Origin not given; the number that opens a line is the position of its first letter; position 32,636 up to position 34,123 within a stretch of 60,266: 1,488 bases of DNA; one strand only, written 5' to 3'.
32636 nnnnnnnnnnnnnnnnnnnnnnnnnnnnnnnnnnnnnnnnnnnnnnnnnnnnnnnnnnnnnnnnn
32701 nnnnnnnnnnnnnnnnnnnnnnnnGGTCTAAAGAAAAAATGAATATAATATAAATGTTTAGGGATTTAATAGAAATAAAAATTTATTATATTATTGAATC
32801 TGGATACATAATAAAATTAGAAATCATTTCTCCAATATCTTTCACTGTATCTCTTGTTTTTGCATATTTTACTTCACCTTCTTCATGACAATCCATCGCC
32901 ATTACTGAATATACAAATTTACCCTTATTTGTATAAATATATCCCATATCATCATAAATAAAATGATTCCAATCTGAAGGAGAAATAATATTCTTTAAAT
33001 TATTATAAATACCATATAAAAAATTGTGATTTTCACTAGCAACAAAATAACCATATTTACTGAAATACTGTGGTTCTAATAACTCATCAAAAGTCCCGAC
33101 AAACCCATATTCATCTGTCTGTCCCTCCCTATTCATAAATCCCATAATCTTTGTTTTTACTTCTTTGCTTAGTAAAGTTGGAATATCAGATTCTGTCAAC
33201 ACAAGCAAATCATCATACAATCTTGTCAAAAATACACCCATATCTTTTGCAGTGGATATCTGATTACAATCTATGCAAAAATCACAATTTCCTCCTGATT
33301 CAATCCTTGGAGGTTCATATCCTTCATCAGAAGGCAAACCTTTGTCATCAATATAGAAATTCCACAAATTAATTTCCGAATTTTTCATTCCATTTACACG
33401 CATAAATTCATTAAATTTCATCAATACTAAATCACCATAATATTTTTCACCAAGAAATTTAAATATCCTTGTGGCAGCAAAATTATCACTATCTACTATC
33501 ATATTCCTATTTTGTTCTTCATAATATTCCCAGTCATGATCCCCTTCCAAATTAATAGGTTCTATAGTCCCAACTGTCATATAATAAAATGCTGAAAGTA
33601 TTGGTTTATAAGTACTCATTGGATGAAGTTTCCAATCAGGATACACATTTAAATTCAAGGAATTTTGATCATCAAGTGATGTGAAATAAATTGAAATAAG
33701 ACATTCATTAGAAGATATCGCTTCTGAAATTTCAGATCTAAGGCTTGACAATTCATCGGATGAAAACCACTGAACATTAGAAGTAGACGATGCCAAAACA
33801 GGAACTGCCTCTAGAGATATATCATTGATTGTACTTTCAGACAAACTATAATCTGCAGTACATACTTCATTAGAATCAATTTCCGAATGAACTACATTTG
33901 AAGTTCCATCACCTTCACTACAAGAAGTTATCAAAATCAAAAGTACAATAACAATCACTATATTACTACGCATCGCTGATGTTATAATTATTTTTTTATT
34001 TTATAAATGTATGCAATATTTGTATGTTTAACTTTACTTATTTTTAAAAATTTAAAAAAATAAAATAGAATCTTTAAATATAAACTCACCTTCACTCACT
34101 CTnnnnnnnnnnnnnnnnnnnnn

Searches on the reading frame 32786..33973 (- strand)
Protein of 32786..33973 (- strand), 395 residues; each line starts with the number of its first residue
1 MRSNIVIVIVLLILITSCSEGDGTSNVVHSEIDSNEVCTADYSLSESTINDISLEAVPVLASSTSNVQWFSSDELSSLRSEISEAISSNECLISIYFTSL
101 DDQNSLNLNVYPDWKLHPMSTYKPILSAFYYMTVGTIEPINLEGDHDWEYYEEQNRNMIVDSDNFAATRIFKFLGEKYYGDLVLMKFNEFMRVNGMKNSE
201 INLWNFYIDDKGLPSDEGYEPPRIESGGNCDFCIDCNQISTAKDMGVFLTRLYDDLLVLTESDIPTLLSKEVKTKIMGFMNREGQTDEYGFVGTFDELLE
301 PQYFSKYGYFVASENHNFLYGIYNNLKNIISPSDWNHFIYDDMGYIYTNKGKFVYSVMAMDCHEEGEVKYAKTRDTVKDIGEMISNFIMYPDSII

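Call 15: search_protein_families(library=pfam, proteins=[window:32786-33973:-])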
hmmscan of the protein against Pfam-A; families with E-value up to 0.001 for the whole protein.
window:32786-33973:- (395 aa): 1 family
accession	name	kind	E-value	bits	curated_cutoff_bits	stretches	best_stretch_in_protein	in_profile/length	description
PF13354.11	Beta-lactamase2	-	1.1e-06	28.6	22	1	156-281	80-165/214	Beta-lactamase enzyme family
